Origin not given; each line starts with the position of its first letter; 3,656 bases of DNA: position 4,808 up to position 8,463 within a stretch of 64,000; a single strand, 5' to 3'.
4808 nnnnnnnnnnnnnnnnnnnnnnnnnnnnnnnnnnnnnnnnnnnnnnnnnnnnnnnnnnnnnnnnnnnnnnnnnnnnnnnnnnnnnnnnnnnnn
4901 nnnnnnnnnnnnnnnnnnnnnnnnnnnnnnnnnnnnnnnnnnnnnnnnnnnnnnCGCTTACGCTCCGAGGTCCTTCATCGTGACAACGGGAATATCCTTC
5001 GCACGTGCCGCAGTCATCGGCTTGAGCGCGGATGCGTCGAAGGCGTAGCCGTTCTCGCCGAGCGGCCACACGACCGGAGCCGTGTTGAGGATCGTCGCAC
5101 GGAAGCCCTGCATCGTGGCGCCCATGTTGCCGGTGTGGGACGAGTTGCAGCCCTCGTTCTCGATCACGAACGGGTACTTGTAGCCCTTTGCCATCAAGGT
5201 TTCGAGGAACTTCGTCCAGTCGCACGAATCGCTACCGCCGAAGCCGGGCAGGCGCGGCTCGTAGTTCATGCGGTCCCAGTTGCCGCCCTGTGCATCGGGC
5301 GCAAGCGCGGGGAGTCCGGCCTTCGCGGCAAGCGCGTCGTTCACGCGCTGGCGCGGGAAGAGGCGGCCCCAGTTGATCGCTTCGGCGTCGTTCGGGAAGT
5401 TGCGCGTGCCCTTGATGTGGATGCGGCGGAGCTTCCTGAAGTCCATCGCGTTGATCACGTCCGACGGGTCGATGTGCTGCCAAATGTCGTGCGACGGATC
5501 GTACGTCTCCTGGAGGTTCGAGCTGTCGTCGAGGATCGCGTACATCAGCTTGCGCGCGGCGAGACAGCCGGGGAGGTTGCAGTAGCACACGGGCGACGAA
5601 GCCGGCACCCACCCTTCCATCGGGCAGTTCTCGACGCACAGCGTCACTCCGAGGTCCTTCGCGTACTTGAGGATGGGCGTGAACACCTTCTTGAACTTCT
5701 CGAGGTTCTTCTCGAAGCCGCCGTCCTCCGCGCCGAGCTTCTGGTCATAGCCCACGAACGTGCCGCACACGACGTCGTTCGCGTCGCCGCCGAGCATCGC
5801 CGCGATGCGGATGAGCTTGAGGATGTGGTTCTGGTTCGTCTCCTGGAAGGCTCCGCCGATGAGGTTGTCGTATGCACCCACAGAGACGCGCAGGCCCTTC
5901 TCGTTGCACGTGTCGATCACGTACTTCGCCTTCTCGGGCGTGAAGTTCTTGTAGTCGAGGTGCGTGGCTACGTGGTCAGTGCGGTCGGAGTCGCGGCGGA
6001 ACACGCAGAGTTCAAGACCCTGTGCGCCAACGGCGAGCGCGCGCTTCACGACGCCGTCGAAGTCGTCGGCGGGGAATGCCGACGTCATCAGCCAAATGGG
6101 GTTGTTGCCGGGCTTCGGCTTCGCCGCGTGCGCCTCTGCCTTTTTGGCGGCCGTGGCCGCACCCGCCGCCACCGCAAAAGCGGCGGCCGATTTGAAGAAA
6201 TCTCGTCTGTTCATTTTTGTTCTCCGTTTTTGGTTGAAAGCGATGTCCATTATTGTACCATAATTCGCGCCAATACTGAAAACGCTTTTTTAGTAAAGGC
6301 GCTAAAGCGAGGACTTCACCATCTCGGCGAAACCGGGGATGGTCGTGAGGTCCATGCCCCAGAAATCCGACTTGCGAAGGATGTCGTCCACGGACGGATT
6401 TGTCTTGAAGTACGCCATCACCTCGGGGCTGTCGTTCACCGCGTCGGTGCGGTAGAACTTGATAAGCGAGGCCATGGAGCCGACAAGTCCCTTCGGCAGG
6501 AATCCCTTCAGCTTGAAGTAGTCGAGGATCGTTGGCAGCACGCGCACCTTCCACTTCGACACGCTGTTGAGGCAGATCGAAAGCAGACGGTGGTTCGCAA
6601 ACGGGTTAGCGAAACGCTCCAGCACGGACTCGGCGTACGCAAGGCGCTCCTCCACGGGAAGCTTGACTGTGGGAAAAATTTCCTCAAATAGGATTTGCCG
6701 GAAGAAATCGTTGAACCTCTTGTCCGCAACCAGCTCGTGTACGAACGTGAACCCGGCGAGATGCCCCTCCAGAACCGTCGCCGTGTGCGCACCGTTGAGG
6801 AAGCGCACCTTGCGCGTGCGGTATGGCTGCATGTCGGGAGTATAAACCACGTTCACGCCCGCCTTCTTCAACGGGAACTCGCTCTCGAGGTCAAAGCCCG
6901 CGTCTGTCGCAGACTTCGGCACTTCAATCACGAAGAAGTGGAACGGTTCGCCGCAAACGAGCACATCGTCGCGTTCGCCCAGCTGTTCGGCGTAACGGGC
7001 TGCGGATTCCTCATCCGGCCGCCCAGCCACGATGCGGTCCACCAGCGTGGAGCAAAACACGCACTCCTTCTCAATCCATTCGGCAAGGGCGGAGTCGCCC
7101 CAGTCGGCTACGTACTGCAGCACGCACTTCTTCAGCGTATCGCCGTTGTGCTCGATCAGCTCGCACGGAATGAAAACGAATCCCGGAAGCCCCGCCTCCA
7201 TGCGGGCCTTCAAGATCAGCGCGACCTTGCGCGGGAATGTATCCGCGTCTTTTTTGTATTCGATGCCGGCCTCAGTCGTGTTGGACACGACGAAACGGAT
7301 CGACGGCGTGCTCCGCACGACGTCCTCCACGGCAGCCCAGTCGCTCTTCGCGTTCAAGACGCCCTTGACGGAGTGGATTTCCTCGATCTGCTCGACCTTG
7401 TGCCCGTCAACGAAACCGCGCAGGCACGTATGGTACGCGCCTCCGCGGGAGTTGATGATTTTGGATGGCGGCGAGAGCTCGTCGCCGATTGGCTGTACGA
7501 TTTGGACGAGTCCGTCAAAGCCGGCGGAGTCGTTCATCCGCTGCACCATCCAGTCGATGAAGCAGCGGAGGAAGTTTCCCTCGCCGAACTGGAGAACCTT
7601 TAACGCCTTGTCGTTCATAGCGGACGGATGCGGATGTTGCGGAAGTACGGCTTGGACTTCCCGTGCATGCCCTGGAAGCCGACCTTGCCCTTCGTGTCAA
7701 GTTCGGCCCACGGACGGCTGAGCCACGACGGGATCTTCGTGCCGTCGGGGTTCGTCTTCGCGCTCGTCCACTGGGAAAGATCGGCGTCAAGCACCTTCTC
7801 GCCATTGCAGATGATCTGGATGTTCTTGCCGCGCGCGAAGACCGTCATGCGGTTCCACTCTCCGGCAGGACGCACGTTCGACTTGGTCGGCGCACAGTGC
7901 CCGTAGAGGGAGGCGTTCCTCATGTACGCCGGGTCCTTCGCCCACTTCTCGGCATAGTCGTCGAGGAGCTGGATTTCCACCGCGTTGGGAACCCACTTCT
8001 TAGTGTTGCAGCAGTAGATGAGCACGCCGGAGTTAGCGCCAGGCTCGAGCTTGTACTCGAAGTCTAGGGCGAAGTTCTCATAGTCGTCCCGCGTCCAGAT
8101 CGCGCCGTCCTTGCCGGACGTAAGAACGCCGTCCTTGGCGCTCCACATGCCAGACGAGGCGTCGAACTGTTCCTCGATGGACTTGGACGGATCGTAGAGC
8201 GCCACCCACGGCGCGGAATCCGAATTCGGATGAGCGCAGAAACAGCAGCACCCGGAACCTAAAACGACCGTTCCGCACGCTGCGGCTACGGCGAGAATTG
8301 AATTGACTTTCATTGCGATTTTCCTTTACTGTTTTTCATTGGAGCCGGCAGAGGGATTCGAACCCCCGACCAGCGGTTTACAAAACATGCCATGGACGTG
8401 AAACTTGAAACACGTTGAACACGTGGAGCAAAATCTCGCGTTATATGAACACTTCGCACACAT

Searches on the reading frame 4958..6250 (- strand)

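Call 62: search_protein_families(library=phrogs, proteins=[window:4958-6250:-], max_evalue=0.00001)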
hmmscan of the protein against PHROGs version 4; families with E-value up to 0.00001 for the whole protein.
window:4958-6250:- (430 aa): 0 families

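Call 64: search_protein_families(library=pfam, proteins=[window:4958-6250:-], max_evalue=0.01)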
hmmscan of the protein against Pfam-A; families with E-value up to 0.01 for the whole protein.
window:4958-6250:- (430 aa): 1 family
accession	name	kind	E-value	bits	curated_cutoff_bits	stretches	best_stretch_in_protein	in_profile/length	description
PF01261.30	AP_endonuc_2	-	4e-15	56.6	31.1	1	69-366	2-230/249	Xylose isomerase-like TIM barrel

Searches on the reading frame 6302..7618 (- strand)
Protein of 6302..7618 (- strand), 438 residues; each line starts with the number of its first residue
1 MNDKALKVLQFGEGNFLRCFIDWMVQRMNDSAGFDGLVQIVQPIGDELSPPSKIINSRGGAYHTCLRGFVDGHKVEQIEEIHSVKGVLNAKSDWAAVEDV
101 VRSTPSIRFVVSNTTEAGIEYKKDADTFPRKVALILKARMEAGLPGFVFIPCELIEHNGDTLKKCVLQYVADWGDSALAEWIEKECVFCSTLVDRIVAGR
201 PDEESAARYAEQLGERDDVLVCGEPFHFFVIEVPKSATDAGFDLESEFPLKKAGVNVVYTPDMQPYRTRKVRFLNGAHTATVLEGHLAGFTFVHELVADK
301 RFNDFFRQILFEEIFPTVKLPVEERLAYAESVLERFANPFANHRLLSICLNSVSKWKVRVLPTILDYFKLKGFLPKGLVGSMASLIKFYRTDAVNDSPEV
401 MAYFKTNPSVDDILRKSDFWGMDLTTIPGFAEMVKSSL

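Call 62: search_protein_families(library=phrogs, proteins=[window:6302-7618:-], max_evalue=0.00001)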
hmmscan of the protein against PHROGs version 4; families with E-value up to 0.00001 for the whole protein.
window:6302-7618:- (438 aa): 2 families
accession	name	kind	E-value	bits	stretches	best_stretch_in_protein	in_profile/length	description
phrog_26409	-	unknown function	1e-78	266.5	1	7-394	17-405/483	-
phrog_23859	-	unknown function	1.1e-36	127.9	1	131-426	161-453/473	-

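Call 64: search_protein_families(library=pfam, proteins=[window:6302-7618:-], max_evalue=0.01)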
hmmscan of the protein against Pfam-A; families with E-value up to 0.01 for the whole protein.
window:6302-7618:- (438 aa): 2 families
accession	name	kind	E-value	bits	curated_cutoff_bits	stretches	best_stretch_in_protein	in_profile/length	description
PF08125.19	Mannitol_dh_C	-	3.2e-30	105.5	30.7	1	262-437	1-185/190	Mannitol dehydrogenase C-terminal domain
PF01232.29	Mannitol_dh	-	6.8e-26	91.9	27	1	7-236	2-190/199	Mannitol dehydrogenase Rossmann domain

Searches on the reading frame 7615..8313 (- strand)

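Call 64: search_protein_families(library=pfam, proteins=[window:7615-8313:-], max_evalue=0.01)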
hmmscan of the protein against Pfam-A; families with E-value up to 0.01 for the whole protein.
window:7615-8313:- (232 aa): 1 family
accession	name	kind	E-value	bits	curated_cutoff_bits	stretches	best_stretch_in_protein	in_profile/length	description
PF06439.18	3keto-disac_hyd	-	1.3e-34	120.3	26.8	1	51-230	15-187/187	3-keto-disaccharide hydrolase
